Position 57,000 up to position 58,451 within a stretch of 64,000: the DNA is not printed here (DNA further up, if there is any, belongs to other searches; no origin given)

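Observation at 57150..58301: Phosphofructokinase-fold pseudo-enzyme wedged between a GRE and its activase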

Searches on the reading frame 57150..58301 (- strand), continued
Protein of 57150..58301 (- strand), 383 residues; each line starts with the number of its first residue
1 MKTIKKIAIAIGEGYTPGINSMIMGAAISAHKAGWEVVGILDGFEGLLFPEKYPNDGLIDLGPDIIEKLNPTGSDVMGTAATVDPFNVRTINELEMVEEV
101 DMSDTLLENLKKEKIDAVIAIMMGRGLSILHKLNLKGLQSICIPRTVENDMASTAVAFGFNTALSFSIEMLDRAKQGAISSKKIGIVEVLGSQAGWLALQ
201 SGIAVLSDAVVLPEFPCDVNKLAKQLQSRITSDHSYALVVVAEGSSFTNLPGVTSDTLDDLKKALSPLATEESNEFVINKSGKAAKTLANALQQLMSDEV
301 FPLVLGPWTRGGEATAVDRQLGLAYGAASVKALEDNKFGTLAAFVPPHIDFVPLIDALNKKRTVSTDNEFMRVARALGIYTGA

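Call 37: search_protein_families(library=ncbifam, proteins=[L066:5645-7390:+, L066:16148-16990:+, L066:17259-18455:+, L066:5245-5556:+], max_evalue=0.001)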
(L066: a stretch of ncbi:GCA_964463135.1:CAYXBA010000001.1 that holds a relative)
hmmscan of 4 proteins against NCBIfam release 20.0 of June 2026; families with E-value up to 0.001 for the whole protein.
L066:5645-7390:+ (581 aa): 58 families (the best 25 are shown)
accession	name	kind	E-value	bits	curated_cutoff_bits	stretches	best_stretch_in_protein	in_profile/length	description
TIGR03385.1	CoA_CoA_reduc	equivalog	3.8e-133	444.5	578.8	1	18-476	1-439/439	CoA-disulfide reductase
NF007123.0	PRK09564.1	equivalog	1.4e-101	340.4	458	1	17-479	1-443/444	CoA-disulfide reductase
NF010037.0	PRK13512.1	equivalog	5.4e-94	315.5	394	1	17-477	2-435/438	CoA-disulfide reductase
NF046103.1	NOXase_Strep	equivalog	4.8e-60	203.8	600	1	18-479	1-438/442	H2O-forming NADH oxidase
NF045765.1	PhenlGlyoxDHPadH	equivalog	2.7e-48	164.9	475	1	17-379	3-339/416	NADH-dependent phenylglyoxylate dehydrogenase subunit epsilon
TIGR02374.1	nitri_red_nirB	equivalog_domain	1.6e-43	149.2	578.35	1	21-376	3-329/794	nitrite reductase large subunit NirB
NF003437.0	PRK04965.1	equivalog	3.9e-36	124.9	392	2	179-324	137-280/378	NADH:flavorubredoxin reductase NorW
NF042949.2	3PPDioc_HcaD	equivalog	5e-36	124.3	450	2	178-350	137-306/386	3-phenylpropionate/cinnamic acid dioxygenase ferredoxin--NAD(+) reductase subunit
TIGR01350.1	lipoamide_DH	equivalog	3.5e-34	118.3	408.8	1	185-456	172-435/461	dihydrolipoyl dehydrogenase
NF041682.1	ant_diox_AndAa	equivalog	1.6e-30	106.1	650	1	19-356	6-316/406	anthranilate 1,2-dioxygenase system ferredoxin--NAD(+) reductase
NF007286.0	PRK09754.1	equivalog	9e-30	103.7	447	2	178-351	139-308/400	phenylpropionate dioxygenase ferredoxin reductase subunit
NF011565.0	PRK14989.1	subfamily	5.4e-28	97.5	883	1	17-379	4-337/847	nitrite reductase large subunit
NF004943.0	PRK06292.2-1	equivalog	9.7e-27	93.8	432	1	185-456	173-436/456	dihydrolipoyl dehydrogenase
TIGR02053.1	MerA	equivalog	1.7e-26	93.2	454.45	1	115-461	124-439/465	mercury(II) reductase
NF003585.0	PRK05249.1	equivalog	2.3e-24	85.9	465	1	185-431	178-414/464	Si-specific NAD(P)(+) transhydrogenase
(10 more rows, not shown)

L066:16148-16990:+ (280 aa): 0 families

L066:17259-18455:+ (398 aa): 2 families
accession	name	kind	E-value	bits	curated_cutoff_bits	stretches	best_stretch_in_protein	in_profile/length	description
TIGR01728.1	SsuA_fam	subfamily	7.2e-16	58.3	163.5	1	212-364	142-289/290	aliphatic sulfonate ABC transporter substrate-binding protein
TIGR02122.1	TRAP_TAXI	subfamily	0.00092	18.1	84.35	0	105-183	116-186/320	TAXI family TRAP transporter solute-binding subunit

L066:5245-5556:+ (103 aa): 0 families

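Call 54: predict_structure(alignment_id=A1)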
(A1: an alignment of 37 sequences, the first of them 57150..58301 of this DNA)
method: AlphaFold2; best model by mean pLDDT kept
length: 383 residues; sequences in the alignment: 37
mean_pLDDT: 77.8   pTM: 0.63
mean pLDDT of the five models: 77.8, 67.1, 66.1, 65.7, 53.3
residues with pLDDT >= 90: 115; 70-90: 168; 50-70: 51; < 50: 49
segments of 3 or more residues with pLDDT < 50: 147-162, 255-280, 306-311
pLDDT, mean of each block of 10 residues (from residue 1): 83 75 92 93 89 90 86 69 79 85 95 95 83 94 65 36 62 85 86 72 87 89 92 89 85 53 42 40 80 88 55 64 89 93 73 78 64 83 78
secondary structure, 60 per line:
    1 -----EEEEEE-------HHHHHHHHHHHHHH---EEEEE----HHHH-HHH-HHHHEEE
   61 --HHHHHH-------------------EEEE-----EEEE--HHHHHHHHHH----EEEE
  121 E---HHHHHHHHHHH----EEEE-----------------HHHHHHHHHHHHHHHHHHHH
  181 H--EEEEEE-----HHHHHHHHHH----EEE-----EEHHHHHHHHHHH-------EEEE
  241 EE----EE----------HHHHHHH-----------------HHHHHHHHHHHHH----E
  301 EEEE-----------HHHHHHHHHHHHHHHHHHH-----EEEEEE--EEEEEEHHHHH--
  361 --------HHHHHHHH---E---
elements in order: E6-11 H19-32 E36-40 H45-48 H54-57 E58-60 H63-68 E88-91 E97-100 H103-112 E117-121 H125-135 E140-143 H161-181 E184-189 H195-204 E209-211 H219-229 E237-242 H259-265 H283-295 E300-304 H316-334 E340-345 E348-353 H354-358 H369-376

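Call 57: fold_search(model_id=the predicted structure, library=pdb)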
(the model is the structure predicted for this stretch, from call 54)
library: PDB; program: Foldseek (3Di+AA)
matches with E <= 10: 1071; with E <= 0.001: 117
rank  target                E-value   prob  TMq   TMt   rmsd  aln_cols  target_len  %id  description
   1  1pfk_A                1.7e-24  1.00  0.69  0.81   4.4       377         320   26  CRYSTAL STRUCTURE OF THE COMPLEX OF PHOSPHOFRUCTOKINASE FROM ESCHERICHIA COLI WITH ITS REACTION PRODUCTS (released 1989-01-09)
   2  2pfk_D                1.8e-24  1.00  0.65  0.79   4.5       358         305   26  THE CRYSTAL STRUCTURE OF UNLIGANDED PHOSPHOFRUCTOKINASE FROM ESCHERICHIA COLI (released 1989-01-09)
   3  2pfk_A                3.5e-24  1.00  0.64  0.80   4.5       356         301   26  THE CRYSTAL STRUCTURE OF UNLIGANDED PHOSPHOFRUCTOKINASE FROM ESCHERICHIA COLI (released 1989-01-09)
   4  9cis_A                6.4e-24  1.00  0.69  0.69   5.6       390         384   25  Crystal structure of the pyrophosphate-dependent phosphofructokinase from Candidatus Prometheoarchaeum syntrophicum wi (released 2025-07-09)
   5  1zxx                  1.6e-23  1.00  0.69  0.81   4.6       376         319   25  The crystal structure of phosphofructokinase from Lactobacillus delbrueckii (released 2005-11-08)
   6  9cir_B                1.7e-23  1.00  0.68  0.67   6.4       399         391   24  Crystal structure of pyrophosphate-dependent phosphofructokinase from Candidatus Prometheoarchaeum syntrophicum (released 2025-07-09)
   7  9cir_A                3.5e-23  1.00  0.67  0.67   6.8       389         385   25  Crystal structure of pyrophosphate-dependent phosphofructokinase from Candidatus Prometheoarchaeum syntrophicum (released 2025-07-09)
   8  9cir_D                3.7e-23  1.00  0.70  0.71   5.0       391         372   24  Crystal structure of pyrophosphate-dependent phosphofructokinase from Candidatus Prometheoarchaeum syntrophicum (released 2025-07-09)
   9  9cir_C                6.3e-23  1.00  0.66  0.67   7.4       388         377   26  Crystal structure of pyrophosphate-dependent phosphofructokinase from Candidatus Prometheoarchaeum syntrophicum (released 2025-07-09)
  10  6pfk_A                6.7e-23  1.00  0.68  0.80   4.7       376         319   24  PHOSPHOFRUCTOKINASE, INHIBITED T-STATE (released 1996-07-11)
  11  4a3s_A                9.1e-23  1.00  0.69  0.81   4.4       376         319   23  Crystal structure of PFK from Bacillus subtilis (released 2012-08-15)
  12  4i4i_A                1.0e-22  1.00  0.67  0.79   4.9       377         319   24  Crystal Structure of Bacillus stearothermophilus Phosphofructokinase mutant T156A bound to PEP (released 2013-07-31)
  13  9cit_A                1.2e-22  1.00  0.68  0.68   6.2       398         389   23  Crystal structure of pyrophosphate-dependent phosphofructokinase from Candidatus Prometheoarchaeum syntrophicum with p (released 2025-07-09)
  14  3pfk                  1.4e-22  1.00  0.68  0.80   4.9       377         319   24  PHOSPHOFRUCTOKINASE. STRUCTURE AND CONTROL (released 1989-01-09)
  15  9cit_D                1.6e-22  1.00  0.69  0.70   6.1       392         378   25  Crystal structure of pyrophosphate-dependent phosphofructokinase from Candidatus Prometheoarchaeum syntrophicum with p (released 2025-07-09)
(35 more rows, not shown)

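Call 59: find_homologous_proteins(query=P0130, max_evalue=1e-20)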
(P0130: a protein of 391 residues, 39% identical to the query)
Query P0130 (391 aa): 448 proteins with E <= 1e-20 among 8000 candidates; the best 120 are listed.
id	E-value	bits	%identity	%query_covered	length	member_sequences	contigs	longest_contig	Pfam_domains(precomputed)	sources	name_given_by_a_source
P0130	9.8e-249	843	100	100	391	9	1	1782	PF00365.26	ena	-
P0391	2.1e-196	671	81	99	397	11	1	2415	PF00365.26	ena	-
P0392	1.2e-189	649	79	99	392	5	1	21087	PF00365.26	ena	-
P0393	4.2e-189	647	78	100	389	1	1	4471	PF00365.26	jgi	jgi:6-phosphofructokinase 1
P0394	1.4e-184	632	77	99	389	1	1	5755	PF00365.26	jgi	-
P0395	2.8e-184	631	77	99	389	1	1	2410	PF00365.26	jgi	jgi:ATP-dependent phosphofructokinase / diphosphate-dependent phosphofructokinase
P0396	3.6e-183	627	76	100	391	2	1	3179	PF00365.26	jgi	jgi:6-phosphofructokinase 1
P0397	1.3e-181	622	76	99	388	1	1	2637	PF00365.26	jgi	jgi:ATP-dependent phosphofructokinase / diphosphate-dependent phosphofructokinase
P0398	2.5e-180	618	76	99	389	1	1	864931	PF00365.26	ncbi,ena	-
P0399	5.7e-180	617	76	100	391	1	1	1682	PF00365.26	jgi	jgi:ATP-dependent phosphofructokinase / diphosphate-dependent phosphofructokinase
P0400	3.9e-176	604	75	99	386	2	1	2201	PF00365.26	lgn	-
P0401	1.2e-151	523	65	99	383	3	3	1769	PF00365.26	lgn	-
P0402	2.1e-147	509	65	98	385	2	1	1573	PF00365.26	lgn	-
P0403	1.4e-141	490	64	98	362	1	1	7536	PF00365.26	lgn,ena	-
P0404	1.4e-141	490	59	100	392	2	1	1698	PF00365.26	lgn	-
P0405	1.6e-140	487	63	99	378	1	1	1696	PF00365.26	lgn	-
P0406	5.5e-140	485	64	98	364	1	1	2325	PF00365.26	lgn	-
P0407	2.0e-139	483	62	99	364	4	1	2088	PF00365.26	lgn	-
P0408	1.4e-138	480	63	99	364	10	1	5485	PF00365.26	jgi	jgi:6-phosphofructokinase 1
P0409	1.5e-138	480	63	99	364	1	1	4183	PF00365.26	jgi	jgi:6-phosphofructokinase 1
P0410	1.8e-138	480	62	99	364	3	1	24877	PF00365.26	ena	-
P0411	5.8e-138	478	59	98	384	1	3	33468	PF00365.26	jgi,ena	-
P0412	9.0e-138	478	62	99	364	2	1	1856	PF00365.26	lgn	-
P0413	1.5e-136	474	64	98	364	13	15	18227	PF00365.26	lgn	-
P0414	2.2e-136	473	59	99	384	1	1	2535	PF00365.26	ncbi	-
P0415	2.2e-136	473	62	98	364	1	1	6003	PF00365.26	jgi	jgi:6-phosphofructokinase 1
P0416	9.2e-135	468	62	99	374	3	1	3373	PF00365.26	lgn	-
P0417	2.0e-134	467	62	99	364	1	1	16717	PF00365.26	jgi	jgi:6-phosphofructokinase 1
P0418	1.6e-128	447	59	99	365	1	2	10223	PF00365.26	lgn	-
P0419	6.0e-127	442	56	100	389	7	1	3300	PF00365.26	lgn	-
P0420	1.2e-117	412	54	98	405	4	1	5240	PF00365.26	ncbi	-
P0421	1.2e-116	408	54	99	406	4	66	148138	PF00365.26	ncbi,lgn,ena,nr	ncbi:MAG: 6-phosphofructokinase [Halioglobus sp.]|nr:6-phosphofructokinase [Halioglobus sp.]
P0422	1.5e-114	401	59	90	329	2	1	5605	PF00365.26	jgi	jgi:6-phosphofructokinase 1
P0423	3.7e-114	400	52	99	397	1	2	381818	PF00365.26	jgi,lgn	jgi:6-phosphofructokinase 1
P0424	7.8e-112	392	53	98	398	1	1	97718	PF00365.26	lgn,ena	-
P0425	5.1e-110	386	51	99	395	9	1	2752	PF00365.26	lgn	-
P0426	2.5e-109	384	51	99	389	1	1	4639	PF00365.26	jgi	-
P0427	4.7e-109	383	51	98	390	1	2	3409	PF00365.26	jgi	jgi:ATP-dependent phosphofructokinase / diphosphate-dependent phosphofructokinase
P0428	1.1e-108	382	50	99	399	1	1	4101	PF00365.26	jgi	jgi:ATP-dependent phosphofructokinase / diphosphate-dependent phosphofructokinase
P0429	1.2e-108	382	50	99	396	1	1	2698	PF00365.26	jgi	jgi:6-phosphofructokinase 1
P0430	2.2e-108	381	50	99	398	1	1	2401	PF00365.26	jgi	jgi:ATP-dependent phosphofructokinase / diphosphate-dependent phosphofructokinase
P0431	2.5e-108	381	50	99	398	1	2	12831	PF00365.26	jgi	jgi:ATP-dependent phosphofructokinase / diphosphate-dependent phosphofructokinase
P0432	7.0e-108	379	50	99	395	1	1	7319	PF00365.26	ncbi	-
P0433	7.9e-108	379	51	99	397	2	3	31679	PF00365.26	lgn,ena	-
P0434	9.0e-108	379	51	99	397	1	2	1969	PF00365.26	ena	-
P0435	9.9e-108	379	51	99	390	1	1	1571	PF00365.26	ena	-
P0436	1.1e-107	379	50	100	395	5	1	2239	PF00365.26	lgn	-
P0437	1.5e-107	378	52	99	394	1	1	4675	PF00365.26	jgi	jgi:6-phosphofructokinase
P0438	2.1e-107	378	51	98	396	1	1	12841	PF00365.26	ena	-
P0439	4.3e-107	377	50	99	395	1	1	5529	PF00365.26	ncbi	-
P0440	5.7e-107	376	50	99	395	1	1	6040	PF00365.26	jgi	jgi:6-phosphofructokinase 1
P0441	1.3e-106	375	50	99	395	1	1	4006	PF00365.26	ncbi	-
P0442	1.9e-106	375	49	99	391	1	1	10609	PF00365.26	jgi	jgi:6-phosphofructokinase 1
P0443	2.0e-106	375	51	99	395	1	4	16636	PF00365.26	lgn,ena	-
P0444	2.1e-106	375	51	99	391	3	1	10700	PF00365.26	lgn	-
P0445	3.7e-106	374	49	99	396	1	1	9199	PF00365.26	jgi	jgi:6-phosphofructokinase 1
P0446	7.3e-106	373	50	99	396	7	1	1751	PF00365.26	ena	-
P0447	9.3e-106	372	48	99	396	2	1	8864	PF00365.26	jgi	jgi:6-phosphofructokinase 1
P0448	1.9e-105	371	50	99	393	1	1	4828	PF00365.26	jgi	jgi:6-phosphofructokinase 1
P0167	1.9e-105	371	61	78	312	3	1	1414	PF00365.26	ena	-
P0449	2.9e-105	371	50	99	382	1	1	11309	PF00365.26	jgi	jgi:6-phosphofructokinase 1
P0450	3.2e-105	371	50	100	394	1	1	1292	PF00365.26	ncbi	-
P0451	3.2e-105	371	48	99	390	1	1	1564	PF00365.26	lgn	-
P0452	3.6e-105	371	48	99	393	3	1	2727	PF00365.26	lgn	-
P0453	4.9e-105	370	50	99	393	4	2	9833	PF00365.26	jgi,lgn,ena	-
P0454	5.8e-105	370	51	99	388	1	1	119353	PF00365.26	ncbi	ncbi:MAG: 6-phosphofructokinase [Burkholderiales bacterium]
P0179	5.8e-105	370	83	52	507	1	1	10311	PF02901.21,PF00365.26,PF01228.27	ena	-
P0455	6.8e-105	370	48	99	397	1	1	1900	PF00365.26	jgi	jgi:6-phosphofructokinase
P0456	1.1e-104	369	49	99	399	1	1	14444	PF00365.26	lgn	-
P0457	2.5e-104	368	48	99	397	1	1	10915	PF00365.26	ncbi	-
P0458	2.5e-104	368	49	98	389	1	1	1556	PF00365.26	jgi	jgi:ATP-dependent phosphofructokinase / diphosphate-dependent phosphofructokinase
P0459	2.5e-104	368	48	99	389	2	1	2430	PF00365.26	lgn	-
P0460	7.0e-104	366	48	99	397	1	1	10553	PF00365.26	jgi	jgi:ATP-dependent phosphofructokinase / diphosphate-dependent phosphofructokinase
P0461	8.2e-104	366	50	99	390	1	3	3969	PF00365.26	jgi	jgi:6-phosphofructokinase 1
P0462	1.2e-103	366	50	98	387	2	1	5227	PF00365.26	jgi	-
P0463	1.6e-103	365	49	99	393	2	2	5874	PF00365.26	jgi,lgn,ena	-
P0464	1.6e-103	365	48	99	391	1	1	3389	PF00365.26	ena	-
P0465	3.0e-103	364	50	99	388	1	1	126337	PF00365.26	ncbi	ncbi:MAG: 6-phosphofructokinase [Burkholderiales bacterium]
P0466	4.5e-103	364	52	99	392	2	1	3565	PF00365.26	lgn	-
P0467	5.1e-103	363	49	99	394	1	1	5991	PF00365.26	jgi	jgi:ATP-dependent phosphofructokinase / diphosphate-dependent phosphofructokinase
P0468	6.5e-103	363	48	99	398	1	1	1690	PF00365.26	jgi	jgi:6-phosphofructokinase 1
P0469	9.9e-103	362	48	99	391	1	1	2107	PF00365.26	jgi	jgi:ATP-dependent phosphofructokinase / diphosphate-dependent phosphofructokinase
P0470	1.3e-102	362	49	99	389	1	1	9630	PF00365.26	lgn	-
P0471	2.0e-102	361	48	99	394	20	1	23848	PF00365.26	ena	-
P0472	2.4e-102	361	50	99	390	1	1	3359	PF00365.26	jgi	jgi:6-phosphofructokinase 1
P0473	4.8e-102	360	50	99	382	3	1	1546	PF00365.26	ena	-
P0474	8.5e-102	359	49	98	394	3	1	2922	PF00365.26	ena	-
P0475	9.1e-102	359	49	98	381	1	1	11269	PF00365.26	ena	-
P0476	1.2e-101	359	47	99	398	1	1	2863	PF00365.26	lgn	-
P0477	1.6e-101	358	48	98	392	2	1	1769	PF00365.26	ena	-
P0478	2.6e-101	358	47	99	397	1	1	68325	PF00365.26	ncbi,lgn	-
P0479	4.5e-101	357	51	98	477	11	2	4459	PF00365.26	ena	-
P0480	9.6e-101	356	49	98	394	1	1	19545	PF00365.26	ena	-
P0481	1.4e-100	355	50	98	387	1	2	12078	PF00365.26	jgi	jgi:6-phosphofructokinase 1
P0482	3.8e-100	354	48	99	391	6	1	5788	PF00365.26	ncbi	-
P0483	4.9e-100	354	46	99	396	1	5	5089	PF00365.26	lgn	-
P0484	8.3e-100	353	48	99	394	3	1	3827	PF00365.26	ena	-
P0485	9.7e-100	353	48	100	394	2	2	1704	PF00365.26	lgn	-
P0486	2.0e-99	352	48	98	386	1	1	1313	PF00365.26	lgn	-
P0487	5.4e-99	350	47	99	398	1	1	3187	PF00365.26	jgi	jgi:6-phosphofructokinase 1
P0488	9.5e-99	349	49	97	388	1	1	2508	PF00365.26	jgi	jgi:6-phosphofructokinase 1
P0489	9.5e-99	349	50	99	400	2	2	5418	PF00365.26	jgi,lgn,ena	-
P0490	1.0e-98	349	49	98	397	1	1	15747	PF00365.26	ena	-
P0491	1.1e-98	349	46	99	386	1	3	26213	PF00365.26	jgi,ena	-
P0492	1.7e-98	349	47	99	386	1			PF00365.26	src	-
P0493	4.9e-98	347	46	99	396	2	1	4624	PF00365.26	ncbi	-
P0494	8.7e-98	346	47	99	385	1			PF00365.26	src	-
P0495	9.1e-98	346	46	98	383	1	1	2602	PF00365.26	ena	-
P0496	1.3e-97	346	46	100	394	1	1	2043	PF00365.26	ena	-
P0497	1.7e-97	345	46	99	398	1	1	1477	PF00365.26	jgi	jgi:6-phosphofructokinase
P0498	5.8e-97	343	46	99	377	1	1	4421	PF00365.26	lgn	-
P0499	6.1e-97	343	46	98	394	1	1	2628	PF00365.26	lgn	-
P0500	6.2e-97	343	46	99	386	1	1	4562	PF00365.26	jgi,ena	-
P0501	6.2e-97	343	45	99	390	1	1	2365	PF00365.26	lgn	-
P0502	8.8e-97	343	46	99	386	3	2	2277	PF00365.26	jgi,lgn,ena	-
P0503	1.6e-96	342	47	99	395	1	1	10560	PF00365.26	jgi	jgi:6-phosphofructokinase 1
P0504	1.7e-96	342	47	99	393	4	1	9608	PF00365.26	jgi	-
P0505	1.9e-96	342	49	98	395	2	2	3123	PF00365.26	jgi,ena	-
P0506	1.9e-96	342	45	99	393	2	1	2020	PF00365.26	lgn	-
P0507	2.5e-96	341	48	98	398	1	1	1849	PF00365.26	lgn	-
